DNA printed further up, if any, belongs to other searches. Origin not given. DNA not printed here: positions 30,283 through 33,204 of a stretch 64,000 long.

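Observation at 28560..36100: Divergent yad-type chaperone-usher fimbrial operon at the conserved folK-panB locus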

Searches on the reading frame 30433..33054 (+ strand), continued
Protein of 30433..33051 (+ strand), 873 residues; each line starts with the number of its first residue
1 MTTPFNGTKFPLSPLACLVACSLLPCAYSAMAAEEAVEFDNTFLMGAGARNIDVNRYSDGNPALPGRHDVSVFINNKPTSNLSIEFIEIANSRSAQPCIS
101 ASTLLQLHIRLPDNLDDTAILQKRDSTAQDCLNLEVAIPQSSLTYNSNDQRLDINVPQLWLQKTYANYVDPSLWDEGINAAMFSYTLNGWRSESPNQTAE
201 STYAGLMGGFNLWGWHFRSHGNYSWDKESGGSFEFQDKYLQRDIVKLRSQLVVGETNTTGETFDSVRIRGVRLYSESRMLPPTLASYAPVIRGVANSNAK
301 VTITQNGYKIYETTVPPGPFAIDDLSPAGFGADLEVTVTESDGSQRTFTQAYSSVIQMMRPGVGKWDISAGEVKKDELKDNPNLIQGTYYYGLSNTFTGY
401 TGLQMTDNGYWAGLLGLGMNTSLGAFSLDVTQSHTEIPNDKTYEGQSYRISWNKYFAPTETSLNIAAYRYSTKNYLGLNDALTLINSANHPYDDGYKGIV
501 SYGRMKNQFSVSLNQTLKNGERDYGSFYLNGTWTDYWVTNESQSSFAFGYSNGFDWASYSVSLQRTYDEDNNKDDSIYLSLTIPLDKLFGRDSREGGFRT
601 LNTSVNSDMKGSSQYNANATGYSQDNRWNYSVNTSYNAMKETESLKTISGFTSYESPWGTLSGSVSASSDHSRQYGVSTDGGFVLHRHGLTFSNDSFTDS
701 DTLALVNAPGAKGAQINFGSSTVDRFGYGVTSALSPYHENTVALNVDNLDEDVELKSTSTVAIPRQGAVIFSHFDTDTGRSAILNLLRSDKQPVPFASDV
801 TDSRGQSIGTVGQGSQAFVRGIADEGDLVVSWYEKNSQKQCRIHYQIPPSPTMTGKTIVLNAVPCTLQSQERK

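Call 42: list_cluster_members(proteins=[window:30433-33051:+, window:34838-36055:+, window:29024-29593:+])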
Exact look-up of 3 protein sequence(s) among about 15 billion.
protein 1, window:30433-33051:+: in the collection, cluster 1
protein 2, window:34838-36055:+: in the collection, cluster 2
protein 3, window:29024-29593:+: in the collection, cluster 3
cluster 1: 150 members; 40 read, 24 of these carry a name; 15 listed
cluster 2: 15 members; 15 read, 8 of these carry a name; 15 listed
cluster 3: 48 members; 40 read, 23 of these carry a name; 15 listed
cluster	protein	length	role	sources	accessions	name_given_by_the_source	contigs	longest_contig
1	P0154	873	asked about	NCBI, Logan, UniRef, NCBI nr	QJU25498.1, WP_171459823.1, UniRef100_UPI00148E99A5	outer membrane usher protein [Escherichia coli] | outer membrane usher protein n=1 Tax=Escherichia coli TaxID=562 RepID=UPI00148E99A5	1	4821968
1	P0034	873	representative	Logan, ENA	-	-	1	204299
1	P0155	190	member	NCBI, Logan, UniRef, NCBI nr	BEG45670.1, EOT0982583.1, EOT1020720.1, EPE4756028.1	fimbrial protein [Escherichia coli] | fimbrial protein n=1 Tax=Escherichia coli TaxID=562 RepID=UPI0024E10C1A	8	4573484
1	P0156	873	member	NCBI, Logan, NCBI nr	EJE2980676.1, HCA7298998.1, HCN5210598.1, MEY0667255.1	TPA: outer membrane usher protein [Escherichia coli] | outer membrane usher protein [Escherichia coli]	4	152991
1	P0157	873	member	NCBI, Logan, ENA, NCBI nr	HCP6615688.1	TPA: outer membrane usher protein [Escherichia coli] | outer membrane usher protein [Escherichia coli]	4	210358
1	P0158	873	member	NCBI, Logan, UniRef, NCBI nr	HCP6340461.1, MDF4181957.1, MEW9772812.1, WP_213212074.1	TPA: outer membrane usher protein [Escherichia coli] | outer membrane usher protein n=1 Tax=Escherichia coli TaxID=562 RepID=UPI001BCD81C7 | outer membrane usher protein [Escherichia coli]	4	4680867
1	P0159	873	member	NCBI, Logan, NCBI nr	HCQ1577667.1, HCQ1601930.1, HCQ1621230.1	TPA: outer membrane usher protein [Escherichia coli] | outer membrane usher protein [Escherichia coli]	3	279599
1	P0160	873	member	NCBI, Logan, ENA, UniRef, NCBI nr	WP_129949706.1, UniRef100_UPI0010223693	outer membrane usher protein [Escherichia coli] | outer membrane usher protein n=1 Tax=Escherichia coli TaxID=562 RepID=UPI0010223693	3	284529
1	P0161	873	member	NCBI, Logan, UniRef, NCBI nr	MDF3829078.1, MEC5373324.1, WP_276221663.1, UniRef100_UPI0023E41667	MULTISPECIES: outer membrane usher protein [unclassified Pseudocitrobacter] | outer membrane usher protein n=1 Tax=unclassified Pseudocitrobacter TaxID=2638778 ...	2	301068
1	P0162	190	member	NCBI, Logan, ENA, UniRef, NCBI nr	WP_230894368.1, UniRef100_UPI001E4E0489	fimbrial protein [Escherichia coli] | fimbrial protein n=1 Tax=Escherichia coli TaxID=562 RepID=UPI001E4E0489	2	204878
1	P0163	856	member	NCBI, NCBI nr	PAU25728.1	outer membrane usher protein [Escherichia coli]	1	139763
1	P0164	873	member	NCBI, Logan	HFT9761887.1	TPA: outer membrane usher protein [Escherichia coli]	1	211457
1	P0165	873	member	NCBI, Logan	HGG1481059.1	TPA: outer membrane usher protein [Escherichia coli]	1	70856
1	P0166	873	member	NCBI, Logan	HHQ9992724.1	TPA: outer membrane usher protein [Escherichia coli]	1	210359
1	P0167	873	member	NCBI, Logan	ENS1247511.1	outer membrane usher protein [Escherichia coli]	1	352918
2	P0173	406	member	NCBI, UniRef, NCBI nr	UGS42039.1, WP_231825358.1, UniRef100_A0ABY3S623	fimbrial protein [Pseudocitrobacter corydidari] | Fimbrial-like protein YadC n=1 Tax=Pseudocitrobacter corydidari TaxID=2891570 ...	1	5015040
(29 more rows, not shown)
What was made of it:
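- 30433..33054 (+): Outer-membrane usher (HtrE family), 873 aa. The exact protein is QJU25498.1 (call 42).
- Cluster members at 90% identity or more include P. corydidari and unclassified Pseudocitrobacter (call 42). The exact proteins are on a 4.82-Mb E. coli contig in GenBank (call 42).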

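Call 44: find_encoding_contigs(protein=P0173, flank=10000, max_places=2)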
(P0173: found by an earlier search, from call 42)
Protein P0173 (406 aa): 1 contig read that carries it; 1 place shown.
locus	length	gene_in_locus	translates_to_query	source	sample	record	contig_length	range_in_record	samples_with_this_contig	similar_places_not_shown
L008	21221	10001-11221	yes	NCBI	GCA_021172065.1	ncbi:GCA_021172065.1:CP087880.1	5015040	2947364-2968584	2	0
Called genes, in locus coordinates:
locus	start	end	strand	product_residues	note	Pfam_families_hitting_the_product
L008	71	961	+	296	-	PF00749:tRNA-synt_1c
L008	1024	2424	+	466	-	PF01743:PolyA_pol, PF12627:PolyA_pol_RNAbd, PF12626:PolyA_pol_arg_C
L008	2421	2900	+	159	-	PF01288:HPPK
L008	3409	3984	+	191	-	PF00419:Fimbrial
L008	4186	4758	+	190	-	PF00419:Fimbrial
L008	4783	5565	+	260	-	PF00345:PapD_N, PF02753:PapD_C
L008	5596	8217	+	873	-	PF13954:PapC_N, PF00577:Usher, PF13953:PapC_C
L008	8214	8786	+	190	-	PF00419:Fimbrial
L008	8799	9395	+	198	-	-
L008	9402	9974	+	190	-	PF00419:Fimbrial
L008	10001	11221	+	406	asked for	PF00419:Fimbrial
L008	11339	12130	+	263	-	PF02548:Pantoate_transf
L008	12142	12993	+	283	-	PF02569:Pantoate_ligase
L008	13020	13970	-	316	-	PF04754:Transposase_31, PF27070:HTH_Rpn_C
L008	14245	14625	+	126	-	PF02261:Asp_decarbox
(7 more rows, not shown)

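Call 45: find_encoding_contigs(protein=P0161, flank=10000, max_places=3)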
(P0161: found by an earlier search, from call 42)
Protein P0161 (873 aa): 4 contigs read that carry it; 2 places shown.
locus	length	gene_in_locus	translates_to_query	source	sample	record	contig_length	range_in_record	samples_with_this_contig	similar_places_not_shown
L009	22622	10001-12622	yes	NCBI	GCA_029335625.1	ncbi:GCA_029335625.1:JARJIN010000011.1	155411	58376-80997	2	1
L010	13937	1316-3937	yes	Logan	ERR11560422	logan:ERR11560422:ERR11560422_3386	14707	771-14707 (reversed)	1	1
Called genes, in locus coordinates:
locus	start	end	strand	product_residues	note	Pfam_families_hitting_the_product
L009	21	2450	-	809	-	PF00270:DEAD, PF00271:Helicase_C, PF24473:CON_HrpB, PF08482:HrpB_C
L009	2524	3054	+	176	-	PF02834:LigT_PEase, PF13563:2_5_RNA_ligase2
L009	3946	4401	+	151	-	PF21157:DksA_N, PF01258:zf-dskA_traR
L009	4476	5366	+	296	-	PF00749:tRNA-synt_1c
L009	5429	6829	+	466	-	PF01743:PolyA_pol, PF12627:PolyA_pol_RNAbd, PF12626:PolyA_pol_arg_C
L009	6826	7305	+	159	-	PF01288:HPPK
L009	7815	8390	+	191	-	PF00419:Fimbrial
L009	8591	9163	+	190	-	PF00419:Fimbrial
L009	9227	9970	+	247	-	PF00345:PapD_N, PF02753:PapD_C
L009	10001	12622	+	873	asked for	PF13954:PapC_N, PF00577:Usher, PF13953:PapC_C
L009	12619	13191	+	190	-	PF00419:Fimbrial (weak)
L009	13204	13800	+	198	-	PF00419:Fimbrial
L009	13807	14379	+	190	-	PF00419:Fimbrial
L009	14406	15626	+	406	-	PF00419:Fimbrial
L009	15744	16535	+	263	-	PF02548:Pantoate_transf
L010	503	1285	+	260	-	PF00345:PapD_N, PF02753:PapD_C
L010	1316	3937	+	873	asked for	PF13954:PapC_N, PF00577:Usher, PF13953:PapC_C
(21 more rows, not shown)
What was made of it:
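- On Chaperone-usher (classical, gamma-type) fimbriae: PF00345 and PF02753 are recorded on the P. corydidari and Pseudocitrobacter sp. homologues (calls 44, 45).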

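Call 49: find_encoding_contigs(protein=P0036, flank=7000, max_places=1)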
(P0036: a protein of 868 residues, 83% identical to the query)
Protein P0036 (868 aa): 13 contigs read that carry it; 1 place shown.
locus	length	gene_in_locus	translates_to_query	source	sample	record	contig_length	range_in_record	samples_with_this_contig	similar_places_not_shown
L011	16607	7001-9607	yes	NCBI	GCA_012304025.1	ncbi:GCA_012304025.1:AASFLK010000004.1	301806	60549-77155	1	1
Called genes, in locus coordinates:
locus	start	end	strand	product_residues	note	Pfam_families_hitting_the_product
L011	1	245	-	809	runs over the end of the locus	PF00270:DEAD, PF00271:Helicase_C, PF24473:CON_HrpB, PF08482:HrpB_C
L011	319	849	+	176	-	PF02834:LigT_PEase, PF13563:2_5_RNA_ligase2, PF02834:LigT_PEase (weak)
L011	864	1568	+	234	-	PF17746:SfsA_N, PF03749:SfsA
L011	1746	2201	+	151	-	PF21157:DksA_N, PF01258:zf-dskA_traR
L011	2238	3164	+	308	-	PF00749:tRNA-synt_1c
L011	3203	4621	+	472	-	PF01743:PolyA_pol, PF12627:PolyA_pol_RNAbd, PF12626:PolyA_pol_arg_C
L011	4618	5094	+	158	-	PF01288:HPPK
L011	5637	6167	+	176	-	PF00419:Fimbrial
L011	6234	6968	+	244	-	PF00345:PapD_N, PF02753:PapD_C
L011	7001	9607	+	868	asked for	PF13954:PapC_N, PF00577:Usher, PF13953:PapC_C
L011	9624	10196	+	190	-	PF00419:Fimbrial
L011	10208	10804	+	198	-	-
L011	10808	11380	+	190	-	PF00419:Fimbrial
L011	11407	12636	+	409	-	PF00419:Fimbrial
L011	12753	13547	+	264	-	PF02548:Pantoate_transf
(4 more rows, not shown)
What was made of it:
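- Tried and rejected: E. albertii and P. corydidari had to be reached through protein clusters (calls 42, 44, 49).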

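Call 50: find_encoding_contigs(protein=P0041, flank=7000, max_places=1)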
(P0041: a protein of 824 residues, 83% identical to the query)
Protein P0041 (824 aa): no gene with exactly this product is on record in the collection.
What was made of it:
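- Tried and rejected: This failed (call 50).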

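Call 51: find_encoding_contigs(protein=P0035, flank=7000, max_places=1)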
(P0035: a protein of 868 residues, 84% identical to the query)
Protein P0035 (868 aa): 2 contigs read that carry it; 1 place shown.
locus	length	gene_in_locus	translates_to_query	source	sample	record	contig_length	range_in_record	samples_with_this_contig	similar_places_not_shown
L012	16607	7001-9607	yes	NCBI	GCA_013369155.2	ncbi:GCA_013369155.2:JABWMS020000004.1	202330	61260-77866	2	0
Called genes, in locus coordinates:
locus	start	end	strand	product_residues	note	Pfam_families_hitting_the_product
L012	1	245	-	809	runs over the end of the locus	PF00270:DEAD, PF00271:Helicase_C, PF24473:CON_HrpB, PF08482:HrpB_C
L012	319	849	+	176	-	PF02834:LigT_PEase, PF13563:2_5_RNA_ligase2, PF02834:LigT_PEase (weak)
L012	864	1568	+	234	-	PF17746:SfsA_N, PF03749:SfsA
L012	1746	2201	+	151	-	PF21157:DksA_N, PF01258:zf-dskA_traR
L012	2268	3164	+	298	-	PF00749:tRNA-synt_1c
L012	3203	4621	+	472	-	PF01743:PolyA_pol, PF12627:PolyA_pol_RNAbd, PF12626:PolyA_pol_arg_C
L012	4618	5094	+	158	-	PF01288:HPPK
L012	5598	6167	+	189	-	PF00419:Fimbrial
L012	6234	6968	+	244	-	PF00345:PapD_N, PF02753:PapD_C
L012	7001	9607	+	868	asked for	PF13954:PapC_N, PF00577:Usher, PF13953:PapC_C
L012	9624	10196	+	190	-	PF00419:Fimbrial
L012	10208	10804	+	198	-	-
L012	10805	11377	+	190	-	PF00419:Fimbrial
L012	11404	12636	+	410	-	PF00419:Fimbrial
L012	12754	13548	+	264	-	PF02548:Pantoate_transf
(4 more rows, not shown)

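Call 75: search_protein_families(proteins=[L005:5389-7986:+], library=ncbifam, max_evalue=1e-40)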
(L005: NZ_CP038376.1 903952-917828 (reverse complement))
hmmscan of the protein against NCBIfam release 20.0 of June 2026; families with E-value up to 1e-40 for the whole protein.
L005:5389-7986:+ (866 aa): 15 families
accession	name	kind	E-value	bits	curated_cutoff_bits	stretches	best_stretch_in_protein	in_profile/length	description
NF007337.0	PRK09828.1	equivalog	0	1560.7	830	1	3-863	2-864/865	outer membrane usher protein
NF011763.0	PRK15217.1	subfamily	6e-148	494.4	933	1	16-839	7-813/826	fimbrial biogenesis outer membrane usher protein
NF011740.0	PRK15193.1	equivalog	2.5e-138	462.4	995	1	3-846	4-865/877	fimbrial biogenesis usher protein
NF011745.0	PRK15198.1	subfamily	5.1e-132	441.6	975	1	35-851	28-849/860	outer membrane usher protein FimD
NF011754.0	PRK15207.1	equivalog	9.7e-127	424.2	1271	1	50-848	50-832/842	outer membrane usher protein LpfC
NF011784.0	PRK15248.1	equivalog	2e-125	419.7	996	1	17-847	12-841/853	fimbrial outer membrane usher protein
NF011822.1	PRK15294.1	equivalog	9.2e-108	361.3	1397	1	44-849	41-836/845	fimbrial outer membrane usher protein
NF011769.0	PRK15223.1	equivalog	6.3e-105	351.7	1105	1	28-849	17-827/836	fimbrial biogenesis outer membrane usher protein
NF011826.0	PRK15298.1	equivalog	2.2e-100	336.9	1422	1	48-837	48-831/848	fimbrial outer membrane usher protein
NF011760.0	PRK15213.1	equivalog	2.2e-92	310.4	752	1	9-793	5-741/796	PefC/AfrB family outer membrane usher protein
NF011812.0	PRK15284.1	subfamily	1.2e-89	301.2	972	1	17-843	12-833/881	outer membrane usher protein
NF011791.0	PRK15255.1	equivalog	6.6e-78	262.6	1289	1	15-828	4-805/829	fimbrial outer membrane usher protein StdB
NF011804.0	PRK15273.1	equivalog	8.7e-70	235.5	1371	1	23-832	21-818/899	fimbrial biogenesis outer membrane usher protein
NF011774.0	PRK15235.1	exception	1.1e-67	229.1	1191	1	61-849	47-806/814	SEF14/SEF18 fimbria usher protein SefC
NF011832.0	PRK15304.1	subfamily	9e-65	219.1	723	1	10-847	6-789/801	fimbrial biogenesis usher protein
